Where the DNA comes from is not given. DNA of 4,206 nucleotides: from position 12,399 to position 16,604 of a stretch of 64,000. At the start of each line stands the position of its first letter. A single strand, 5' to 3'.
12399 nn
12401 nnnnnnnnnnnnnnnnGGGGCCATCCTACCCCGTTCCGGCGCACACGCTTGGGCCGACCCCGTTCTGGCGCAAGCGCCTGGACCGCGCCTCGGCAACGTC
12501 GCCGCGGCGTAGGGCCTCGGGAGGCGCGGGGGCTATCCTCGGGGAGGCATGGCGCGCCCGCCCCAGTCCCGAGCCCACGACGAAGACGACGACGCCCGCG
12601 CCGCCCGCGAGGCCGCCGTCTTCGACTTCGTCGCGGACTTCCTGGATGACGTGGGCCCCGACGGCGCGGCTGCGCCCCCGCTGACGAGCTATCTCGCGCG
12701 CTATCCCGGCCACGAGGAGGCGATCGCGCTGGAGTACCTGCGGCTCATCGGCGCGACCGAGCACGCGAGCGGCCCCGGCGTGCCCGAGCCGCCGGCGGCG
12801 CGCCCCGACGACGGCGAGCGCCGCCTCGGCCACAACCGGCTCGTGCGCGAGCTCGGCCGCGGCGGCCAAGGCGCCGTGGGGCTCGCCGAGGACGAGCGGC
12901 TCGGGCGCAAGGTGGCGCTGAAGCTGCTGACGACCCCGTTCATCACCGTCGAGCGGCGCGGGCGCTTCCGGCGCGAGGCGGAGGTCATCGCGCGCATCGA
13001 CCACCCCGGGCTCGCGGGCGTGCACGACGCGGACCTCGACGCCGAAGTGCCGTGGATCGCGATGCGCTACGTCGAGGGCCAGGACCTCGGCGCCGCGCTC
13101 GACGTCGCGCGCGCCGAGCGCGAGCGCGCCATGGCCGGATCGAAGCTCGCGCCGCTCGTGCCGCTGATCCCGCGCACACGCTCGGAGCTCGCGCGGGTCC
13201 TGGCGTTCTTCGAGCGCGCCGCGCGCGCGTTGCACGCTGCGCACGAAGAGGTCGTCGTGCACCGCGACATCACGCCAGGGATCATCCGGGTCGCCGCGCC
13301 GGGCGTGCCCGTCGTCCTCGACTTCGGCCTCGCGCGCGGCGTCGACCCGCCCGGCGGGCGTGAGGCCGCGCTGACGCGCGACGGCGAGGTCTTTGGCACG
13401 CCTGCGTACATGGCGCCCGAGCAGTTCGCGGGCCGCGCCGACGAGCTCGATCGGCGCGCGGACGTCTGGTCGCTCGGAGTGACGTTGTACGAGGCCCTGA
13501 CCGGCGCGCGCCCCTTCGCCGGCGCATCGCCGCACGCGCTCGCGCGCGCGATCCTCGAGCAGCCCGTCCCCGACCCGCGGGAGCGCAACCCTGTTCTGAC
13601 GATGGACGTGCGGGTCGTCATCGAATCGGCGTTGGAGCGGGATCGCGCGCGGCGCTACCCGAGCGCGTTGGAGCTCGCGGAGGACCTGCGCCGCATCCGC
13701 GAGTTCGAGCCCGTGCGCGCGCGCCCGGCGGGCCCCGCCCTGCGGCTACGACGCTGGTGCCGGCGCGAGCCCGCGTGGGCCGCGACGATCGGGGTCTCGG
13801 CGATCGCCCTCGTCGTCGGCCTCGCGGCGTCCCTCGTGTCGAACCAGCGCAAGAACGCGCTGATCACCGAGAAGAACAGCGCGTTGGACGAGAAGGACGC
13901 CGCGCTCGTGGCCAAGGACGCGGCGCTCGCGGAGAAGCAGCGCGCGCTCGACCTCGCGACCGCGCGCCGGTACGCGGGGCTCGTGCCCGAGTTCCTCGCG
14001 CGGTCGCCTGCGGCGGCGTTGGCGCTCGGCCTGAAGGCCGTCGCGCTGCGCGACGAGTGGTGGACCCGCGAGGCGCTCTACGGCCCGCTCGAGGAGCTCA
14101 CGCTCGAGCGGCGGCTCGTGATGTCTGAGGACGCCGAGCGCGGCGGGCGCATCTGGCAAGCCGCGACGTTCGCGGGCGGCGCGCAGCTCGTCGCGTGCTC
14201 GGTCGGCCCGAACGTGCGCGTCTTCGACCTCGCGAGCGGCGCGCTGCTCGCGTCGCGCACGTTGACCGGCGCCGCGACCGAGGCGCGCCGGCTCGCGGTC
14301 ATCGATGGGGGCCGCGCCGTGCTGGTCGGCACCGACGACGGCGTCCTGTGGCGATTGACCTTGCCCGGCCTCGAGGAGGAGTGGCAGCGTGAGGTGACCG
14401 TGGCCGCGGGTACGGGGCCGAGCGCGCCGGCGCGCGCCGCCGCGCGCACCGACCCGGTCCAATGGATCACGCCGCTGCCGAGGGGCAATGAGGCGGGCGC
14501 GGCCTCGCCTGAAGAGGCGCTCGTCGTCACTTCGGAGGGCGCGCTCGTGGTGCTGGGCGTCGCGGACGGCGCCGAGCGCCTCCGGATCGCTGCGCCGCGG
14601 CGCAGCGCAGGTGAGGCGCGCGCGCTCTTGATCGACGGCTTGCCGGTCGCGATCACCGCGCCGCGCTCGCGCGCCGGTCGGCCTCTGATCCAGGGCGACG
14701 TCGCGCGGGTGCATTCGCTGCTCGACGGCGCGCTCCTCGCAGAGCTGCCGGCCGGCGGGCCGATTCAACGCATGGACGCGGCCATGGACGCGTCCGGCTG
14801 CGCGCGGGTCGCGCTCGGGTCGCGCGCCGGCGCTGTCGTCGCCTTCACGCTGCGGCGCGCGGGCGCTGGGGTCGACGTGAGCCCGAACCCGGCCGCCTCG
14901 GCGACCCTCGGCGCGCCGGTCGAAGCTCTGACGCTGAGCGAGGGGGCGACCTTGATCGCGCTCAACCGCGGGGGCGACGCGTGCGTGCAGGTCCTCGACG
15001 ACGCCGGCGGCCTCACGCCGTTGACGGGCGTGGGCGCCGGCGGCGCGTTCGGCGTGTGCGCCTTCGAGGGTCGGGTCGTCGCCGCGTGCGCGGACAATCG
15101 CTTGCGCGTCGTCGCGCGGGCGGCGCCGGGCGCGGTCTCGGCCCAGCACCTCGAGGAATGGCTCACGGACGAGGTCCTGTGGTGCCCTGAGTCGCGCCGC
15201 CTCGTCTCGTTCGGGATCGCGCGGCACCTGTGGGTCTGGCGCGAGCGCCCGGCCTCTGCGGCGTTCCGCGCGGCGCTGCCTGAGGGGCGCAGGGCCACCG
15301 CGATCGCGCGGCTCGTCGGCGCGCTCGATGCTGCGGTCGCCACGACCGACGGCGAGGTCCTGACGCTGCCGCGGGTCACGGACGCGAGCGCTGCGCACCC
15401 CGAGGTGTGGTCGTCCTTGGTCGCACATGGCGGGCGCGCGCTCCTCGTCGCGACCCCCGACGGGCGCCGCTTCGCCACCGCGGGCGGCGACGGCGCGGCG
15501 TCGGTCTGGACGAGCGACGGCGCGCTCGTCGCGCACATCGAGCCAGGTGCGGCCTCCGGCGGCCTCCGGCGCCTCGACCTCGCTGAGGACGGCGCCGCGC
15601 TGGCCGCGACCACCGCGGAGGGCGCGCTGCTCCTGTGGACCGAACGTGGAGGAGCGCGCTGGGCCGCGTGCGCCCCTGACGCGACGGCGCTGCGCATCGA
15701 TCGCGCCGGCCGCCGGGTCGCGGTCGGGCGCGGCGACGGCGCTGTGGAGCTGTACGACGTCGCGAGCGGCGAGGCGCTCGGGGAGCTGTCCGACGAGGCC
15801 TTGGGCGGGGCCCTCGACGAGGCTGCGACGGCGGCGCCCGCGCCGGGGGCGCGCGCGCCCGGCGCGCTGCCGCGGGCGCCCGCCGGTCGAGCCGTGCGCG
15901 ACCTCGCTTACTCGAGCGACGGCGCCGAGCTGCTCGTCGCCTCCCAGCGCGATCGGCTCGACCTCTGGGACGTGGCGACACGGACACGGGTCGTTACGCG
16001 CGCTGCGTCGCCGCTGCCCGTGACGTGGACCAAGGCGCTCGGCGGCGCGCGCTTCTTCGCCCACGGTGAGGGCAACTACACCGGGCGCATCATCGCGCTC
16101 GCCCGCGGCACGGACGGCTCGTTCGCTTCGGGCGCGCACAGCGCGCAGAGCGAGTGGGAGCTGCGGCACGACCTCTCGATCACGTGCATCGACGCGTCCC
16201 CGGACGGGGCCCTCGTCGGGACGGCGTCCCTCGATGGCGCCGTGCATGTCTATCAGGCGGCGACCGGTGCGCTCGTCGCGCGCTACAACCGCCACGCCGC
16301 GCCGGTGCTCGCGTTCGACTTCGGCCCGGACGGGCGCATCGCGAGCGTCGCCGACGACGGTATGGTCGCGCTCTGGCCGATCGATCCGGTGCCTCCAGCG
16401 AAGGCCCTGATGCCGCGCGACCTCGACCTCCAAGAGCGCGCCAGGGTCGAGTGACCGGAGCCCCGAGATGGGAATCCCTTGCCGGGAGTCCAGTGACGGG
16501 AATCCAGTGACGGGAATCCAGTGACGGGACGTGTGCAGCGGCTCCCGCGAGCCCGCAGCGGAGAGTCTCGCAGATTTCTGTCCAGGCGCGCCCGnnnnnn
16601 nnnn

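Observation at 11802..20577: ECF sigma factor / WD40 (pseudo)kinase module directly upstream of two novel secreted paralogs: candidate undescribed signalling-effector locus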

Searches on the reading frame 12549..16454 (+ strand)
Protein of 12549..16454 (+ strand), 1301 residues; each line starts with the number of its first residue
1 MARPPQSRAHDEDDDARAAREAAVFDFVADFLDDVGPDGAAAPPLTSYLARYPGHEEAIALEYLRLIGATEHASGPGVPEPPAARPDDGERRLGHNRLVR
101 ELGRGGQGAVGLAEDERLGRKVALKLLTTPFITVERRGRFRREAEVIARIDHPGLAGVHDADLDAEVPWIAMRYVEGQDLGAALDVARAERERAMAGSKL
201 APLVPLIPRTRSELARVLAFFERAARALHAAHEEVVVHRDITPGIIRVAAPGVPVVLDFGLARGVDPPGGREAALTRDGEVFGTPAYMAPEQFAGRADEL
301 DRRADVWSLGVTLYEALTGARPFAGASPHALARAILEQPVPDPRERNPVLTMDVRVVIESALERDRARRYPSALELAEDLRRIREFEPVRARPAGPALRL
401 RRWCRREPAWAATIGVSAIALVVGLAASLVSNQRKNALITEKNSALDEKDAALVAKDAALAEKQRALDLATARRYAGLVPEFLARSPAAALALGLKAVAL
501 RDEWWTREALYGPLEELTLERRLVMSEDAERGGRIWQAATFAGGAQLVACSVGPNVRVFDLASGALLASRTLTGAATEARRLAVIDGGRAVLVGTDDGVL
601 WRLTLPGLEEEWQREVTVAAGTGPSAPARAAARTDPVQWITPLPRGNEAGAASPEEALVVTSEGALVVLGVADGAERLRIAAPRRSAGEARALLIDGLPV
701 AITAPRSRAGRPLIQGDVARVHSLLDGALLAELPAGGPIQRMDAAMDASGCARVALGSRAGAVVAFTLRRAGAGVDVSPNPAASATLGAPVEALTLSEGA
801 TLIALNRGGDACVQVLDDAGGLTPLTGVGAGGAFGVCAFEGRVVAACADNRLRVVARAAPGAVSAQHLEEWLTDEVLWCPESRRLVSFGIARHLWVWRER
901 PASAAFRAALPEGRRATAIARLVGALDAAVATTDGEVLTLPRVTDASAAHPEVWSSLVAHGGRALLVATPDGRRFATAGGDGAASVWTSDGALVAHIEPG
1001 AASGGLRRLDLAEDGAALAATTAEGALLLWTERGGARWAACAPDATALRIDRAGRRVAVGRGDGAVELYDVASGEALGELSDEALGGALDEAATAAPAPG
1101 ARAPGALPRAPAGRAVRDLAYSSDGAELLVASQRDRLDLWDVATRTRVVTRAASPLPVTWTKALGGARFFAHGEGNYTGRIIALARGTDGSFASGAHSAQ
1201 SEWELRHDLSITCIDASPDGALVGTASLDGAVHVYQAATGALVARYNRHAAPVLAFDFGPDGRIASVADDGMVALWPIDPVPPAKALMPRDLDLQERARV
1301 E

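Call 4: search_protein_families(library=pfam, proteins=[window:12549-16454:+], max_evalue=0.01)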
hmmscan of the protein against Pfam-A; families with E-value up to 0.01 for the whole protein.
window:12549-16454:+ (1301 aa): 20 families
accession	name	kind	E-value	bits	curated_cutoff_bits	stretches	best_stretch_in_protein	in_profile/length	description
PF00069.31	Pkinase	-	5.2e-28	98.6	31.7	1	99-370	4-252/263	Protein kinase domain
PF07714.23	PK_Tyr_Ser-Thr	-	1.3e-20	74.3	23.1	1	98-369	3-248/258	Protein tyrosine and serine/threonine kinase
PF25174.1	Beta-prop_THOC3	-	1.4e-20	73.9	305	1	1118-1278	93-242/272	THOC3 beta-propeller domain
PF23414.1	Beta-prop_EML_2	-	1e-18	68.1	90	2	966-1073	4-112/266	Echinoderm microtubule-associated protein second beta-propeller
PF25173.1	Beta-prop_WDR3_1st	-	3.2e-17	63.3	154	1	1206-1277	27-99/184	WDR3 first beta-propeller domain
PF24814.1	WD40_Prp19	-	1e-15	58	320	2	1206-1276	133-204/281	Prp19 WD40 domain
PF00400.38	WD40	-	5.9e-15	55.5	27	0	1207-1235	10-38/39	WD domain, G-beta repeat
PF24817.1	WD40_WDHD1_1st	-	5.8e-14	52.4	109.9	1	1203-1280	81-159/291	WDHD1 first WD40 domain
PF25172.1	Beta-prop_WDR3_2nd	-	1.1e-09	38.3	140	1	1205-1279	130-205/293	WDR3 second beta-propeller domain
PF12894.13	ANAPC4_WD40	-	2.8e-09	37.5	22.9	0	1199-1254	26-84/91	Anaphase-promoting complex subunit 4 WD40 domain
PF24796.1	WDR55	-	4e-09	36.4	200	1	1203-1276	47-122/296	WDR55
PF24807.1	WD40_CDC20-Fz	-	9.8e-09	35.4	200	1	1115-1261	53-188/292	CDC20/Fizzy WD40 domain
PF25175.1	Beta-prop_WDR5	-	3.8e-07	30.1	250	1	1208-1278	94-165/296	WDR5 beta-propeller domain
PF25171.1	Beta-prop_WDR36-Utp21_1st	-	8.8e-07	29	80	1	1128-1277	123-221/266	WDR36/Utp21 first beta-propeller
PF25168.1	Beta-prop_WDR36-Utp21_2nd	-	0.0009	19.1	84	0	1207-1266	239-297/335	WDR36/Utp21 second beta-propeller domain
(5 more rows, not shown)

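Call 5: search_protein_families(library=ncbifam, proteins=[window:12549-16454:+], max_evalue=0.01)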
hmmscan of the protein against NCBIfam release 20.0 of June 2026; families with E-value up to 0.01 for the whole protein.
window:12549-16454:+ (1301 aa): 10 families
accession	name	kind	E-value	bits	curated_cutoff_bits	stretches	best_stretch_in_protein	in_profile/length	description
NF033483.0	PknB_PASTA_kin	equivalog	1.2e-57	196.2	450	2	215-392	107-277/563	Stk1 family PASTA domain-containing Ser/Thr kinase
NF052427.1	StpK7MSMEG_1200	equivalog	4.5e-46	157.5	900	1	91-453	4-338/601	serine/threonine protein kinase StpK7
NF047741.1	antiphage_MADS6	equivalog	2.7e-35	122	460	2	212-385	296-462/612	methylation-associated defense system protein kinase MAD6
NF009651.0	PRK13184.1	equivalog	6.6e-28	97.2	839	1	96-382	4-289/932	serine/threonine-protein kinase PknD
NF053615.1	SerThrKinAfsKStmc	equivalog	4.3e-21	75.3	1300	1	90-376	9-260/809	protein serine/threonine kinase AfsK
NF033442.0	BREX_PglW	equivalog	2.8e-09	35.3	990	1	85-383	503-769/1391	BREX system serine/threonine kinase PglW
NF043056.1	T4SS_LegK1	equivalog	0.00018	20.2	550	1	233-311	207-278/516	Dot/Icm T4SS effector kinase LegK1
TIGR03724.2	arch_bud32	equivalog_domain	0.00047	19.7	125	1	136-263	36-132/193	KEOPS complex kinase/ATPase Bud32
NF058632.1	SerThrKinPrkT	equivalog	0.0046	16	280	1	96-182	23-109/322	serine/threonine protein kinase PrkT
NF041516.1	PA2928_fam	subfamily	0.0097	15.3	70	0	531-652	88-214/376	PA2928 family protein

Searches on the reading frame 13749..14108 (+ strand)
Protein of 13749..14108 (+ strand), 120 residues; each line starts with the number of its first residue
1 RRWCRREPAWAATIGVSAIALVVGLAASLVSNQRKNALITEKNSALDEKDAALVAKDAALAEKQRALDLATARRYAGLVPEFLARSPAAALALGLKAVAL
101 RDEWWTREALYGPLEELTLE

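Call 56: search_protein_families(library=pfam, proteins=[window:13749-14108:+], max_evalue=1)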
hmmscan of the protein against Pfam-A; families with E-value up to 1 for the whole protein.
window:13749-14108:+ (120 aa): 2 families
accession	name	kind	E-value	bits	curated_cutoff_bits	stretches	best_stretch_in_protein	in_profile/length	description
PF06217.17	GAGA_bind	-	0.072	13.8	26.6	1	7-67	20-79/284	GAGA binding protein-like family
PF07271.16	Cytadhesin_P30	-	0.079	13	40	1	8-43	68-104/275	Cytadhesin P30/P32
